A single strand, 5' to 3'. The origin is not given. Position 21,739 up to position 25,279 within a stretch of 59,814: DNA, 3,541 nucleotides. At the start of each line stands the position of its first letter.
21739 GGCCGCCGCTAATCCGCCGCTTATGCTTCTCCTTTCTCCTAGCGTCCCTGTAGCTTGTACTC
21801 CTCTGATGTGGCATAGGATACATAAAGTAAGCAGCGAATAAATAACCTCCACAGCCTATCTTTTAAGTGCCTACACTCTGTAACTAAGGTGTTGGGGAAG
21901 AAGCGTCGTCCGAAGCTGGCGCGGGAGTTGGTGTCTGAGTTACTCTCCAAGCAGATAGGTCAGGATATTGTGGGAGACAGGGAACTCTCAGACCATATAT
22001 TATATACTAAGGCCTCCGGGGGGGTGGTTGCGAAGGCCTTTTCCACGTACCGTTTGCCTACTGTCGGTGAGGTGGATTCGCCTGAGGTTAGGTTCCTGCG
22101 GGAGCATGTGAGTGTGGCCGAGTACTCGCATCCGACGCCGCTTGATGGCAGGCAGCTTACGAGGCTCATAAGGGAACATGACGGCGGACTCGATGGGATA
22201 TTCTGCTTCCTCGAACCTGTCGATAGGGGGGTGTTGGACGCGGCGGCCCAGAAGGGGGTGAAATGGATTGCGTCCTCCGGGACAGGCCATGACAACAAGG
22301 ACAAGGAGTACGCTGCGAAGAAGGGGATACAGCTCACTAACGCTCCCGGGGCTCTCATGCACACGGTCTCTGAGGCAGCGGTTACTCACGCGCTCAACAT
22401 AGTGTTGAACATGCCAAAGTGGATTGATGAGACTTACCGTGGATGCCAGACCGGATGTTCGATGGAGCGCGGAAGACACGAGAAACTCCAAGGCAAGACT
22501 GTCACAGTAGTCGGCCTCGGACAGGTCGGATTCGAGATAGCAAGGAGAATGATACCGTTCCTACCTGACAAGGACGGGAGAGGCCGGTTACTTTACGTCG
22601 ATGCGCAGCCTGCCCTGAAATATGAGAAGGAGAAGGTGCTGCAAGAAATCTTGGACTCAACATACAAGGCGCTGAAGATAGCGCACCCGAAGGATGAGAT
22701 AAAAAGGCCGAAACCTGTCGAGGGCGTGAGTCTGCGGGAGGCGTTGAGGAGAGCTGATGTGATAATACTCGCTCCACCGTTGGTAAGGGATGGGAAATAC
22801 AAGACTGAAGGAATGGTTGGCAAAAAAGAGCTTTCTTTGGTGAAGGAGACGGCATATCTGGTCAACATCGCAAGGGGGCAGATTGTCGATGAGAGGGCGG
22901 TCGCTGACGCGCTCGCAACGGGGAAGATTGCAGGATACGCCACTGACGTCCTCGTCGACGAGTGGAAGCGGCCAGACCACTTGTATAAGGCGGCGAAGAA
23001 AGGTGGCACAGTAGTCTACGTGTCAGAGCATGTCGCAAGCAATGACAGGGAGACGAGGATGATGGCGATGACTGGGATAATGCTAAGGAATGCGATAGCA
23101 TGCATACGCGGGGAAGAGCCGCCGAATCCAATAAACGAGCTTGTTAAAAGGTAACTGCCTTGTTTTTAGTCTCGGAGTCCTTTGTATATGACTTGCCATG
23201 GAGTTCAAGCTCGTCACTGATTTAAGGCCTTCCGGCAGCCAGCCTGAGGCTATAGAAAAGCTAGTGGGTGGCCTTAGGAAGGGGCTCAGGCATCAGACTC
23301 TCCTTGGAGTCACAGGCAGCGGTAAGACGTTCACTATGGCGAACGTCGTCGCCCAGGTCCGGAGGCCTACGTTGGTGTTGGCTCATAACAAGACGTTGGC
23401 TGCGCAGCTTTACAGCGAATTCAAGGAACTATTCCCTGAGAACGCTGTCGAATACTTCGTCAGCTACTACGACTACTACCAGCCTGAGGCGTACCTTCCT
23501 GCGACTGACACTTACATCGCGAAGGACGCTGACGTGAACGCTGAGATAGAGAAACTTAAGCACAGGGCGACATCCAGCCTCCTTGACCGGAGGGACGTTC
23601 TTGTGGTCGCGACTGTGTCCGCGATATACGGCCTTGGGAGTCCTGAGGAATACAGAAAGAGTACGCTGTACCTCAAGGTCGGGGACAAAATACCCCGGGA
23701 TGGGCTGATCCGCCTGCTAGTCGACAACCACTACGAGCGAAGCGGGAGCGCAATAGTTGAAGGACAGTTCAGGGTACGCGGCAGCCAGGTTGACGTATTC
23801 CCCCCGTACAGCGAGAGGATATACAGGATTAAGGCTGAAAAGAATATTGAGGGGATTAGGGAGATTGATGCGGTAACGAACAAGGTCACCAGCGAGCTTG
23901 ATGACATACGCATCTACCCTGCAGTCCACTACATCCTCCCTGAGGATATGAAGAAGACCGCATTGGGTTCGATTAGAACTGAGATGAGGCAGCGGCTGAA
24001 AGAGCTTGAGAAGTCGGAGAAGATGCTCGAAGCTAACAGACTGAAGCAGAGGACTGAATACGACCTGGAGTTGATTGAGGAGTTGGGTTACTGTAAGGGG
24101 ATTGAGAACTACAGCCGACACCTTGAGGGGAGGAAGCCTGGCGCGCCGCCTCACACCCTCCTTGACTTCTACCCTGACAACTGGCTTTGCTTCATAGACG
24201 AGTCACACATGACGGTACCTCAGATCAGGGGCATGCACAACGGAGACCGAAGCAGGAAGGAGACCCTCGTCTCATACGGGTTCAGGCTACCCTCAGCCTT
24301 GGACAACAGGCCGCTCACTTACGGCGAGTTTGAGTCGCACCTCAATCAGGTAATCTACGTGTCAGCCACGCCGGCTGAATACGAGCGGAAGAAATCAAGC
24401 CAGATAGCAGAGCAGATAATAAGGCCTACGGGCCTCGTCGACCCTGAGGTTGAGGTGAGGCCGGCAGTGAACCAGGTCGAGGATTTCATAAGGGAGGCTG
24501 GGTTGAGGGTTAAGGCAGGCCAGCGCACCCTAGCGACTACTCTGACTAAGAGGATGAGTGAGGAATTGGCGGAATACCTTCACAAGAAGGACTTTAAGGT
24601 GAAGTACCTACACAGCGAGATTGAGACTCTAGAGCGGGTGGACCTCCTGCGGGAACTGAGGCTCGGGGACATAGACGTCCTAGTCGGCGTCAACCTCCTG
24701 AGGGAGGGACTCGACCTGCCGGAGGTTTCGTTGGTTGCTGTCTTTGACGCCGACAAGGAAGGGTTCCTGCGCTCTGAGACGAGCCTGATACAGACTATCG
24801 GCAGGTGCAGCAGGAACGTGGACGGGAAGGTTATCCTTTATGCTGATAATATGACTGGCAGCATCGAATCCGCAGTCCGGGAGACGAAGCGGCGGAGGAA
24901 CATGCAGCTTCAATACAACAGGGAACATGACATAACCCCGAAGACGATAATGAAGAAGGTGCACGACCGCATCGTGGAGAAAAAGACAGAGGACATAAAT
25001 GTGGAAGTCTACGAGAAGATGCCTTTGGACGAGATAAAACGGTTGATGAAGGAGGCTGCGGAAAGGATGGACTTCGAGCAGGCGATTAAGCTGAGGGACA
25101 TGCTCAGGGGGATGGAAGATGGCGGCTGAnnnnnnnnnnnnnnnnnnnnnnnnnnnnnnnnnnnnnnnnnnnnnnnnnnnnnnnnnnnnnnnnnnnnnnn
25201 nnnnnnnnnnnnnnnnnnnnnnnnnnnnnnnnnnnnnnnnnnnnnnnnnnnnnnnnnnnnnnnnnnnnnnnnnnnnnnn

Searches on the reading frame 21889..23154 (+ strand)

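Call 10: search_protein_families(library=pfam, proteins=[window:21889-23154:+], max_evalue=0.01)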
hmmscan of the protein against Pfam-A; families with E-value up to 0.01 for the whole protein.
window:21889-23154:+ (421 aa): 2 families
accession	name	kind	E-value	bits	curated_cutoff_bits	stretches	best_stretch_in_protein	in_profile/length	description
PF02826.25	2-Hacid_dh_C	-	3e-28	98.9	25.1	2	271-367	74-167/178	D-isomer specific 2-hydroxyacid dehydrogenase, NAD binding domain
PF00389.36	2-Hacid_dh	-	1.2e-15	57.9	24.6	1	63-416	8-134/134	D-isomer specific 2-hydroxyacid dehydrogenase, catalytic domain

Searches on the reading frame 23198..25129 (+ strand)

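Call 10: search_protein_families(library=pfam, proteins=[window:23198-25129:+], max_evalue=0.01)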
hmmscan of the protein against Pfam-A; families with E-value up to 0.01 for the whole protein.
window:23198-25129:+ (643 aa): 8 families
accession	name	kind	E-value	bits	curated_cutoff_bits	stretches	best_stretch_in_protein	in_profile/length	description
PF17757.6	UvrB_inter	-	7.9e-24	84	22.9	1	157-245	1-91/91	UvrB interaction domain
PF12344.14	UvrB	-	2.1e-19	69.5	27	1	547-588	1-42/43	Ultra-violet resistance protein B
PF00271.37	Helicase_C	-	1.4e-18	67.6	23.5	1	436-540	10-109/110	Helicase conserved C-terminal domain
PF04851.21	ResIII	-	6.1e-12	46.2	22.5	1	13-85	6-83/164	Type III restriction enzyme, res subunit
PF02151.25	UVR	-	8.3e-08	32.2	21.5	1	610-639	4-33/36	UvrB/uvrC motif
PF00270.35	DEAD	-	7.6e-05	22.9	26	1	15-83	4-73/167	DEAD/DEAH box helicase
PF13604.12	AAA_30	-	0.0028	17.8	27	1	14-74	5-65/191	AAA domain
PF02399.21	Herpes_ori_bp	-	0.0099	14.4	20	0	40-143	59-154/820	Origin of replication binding protein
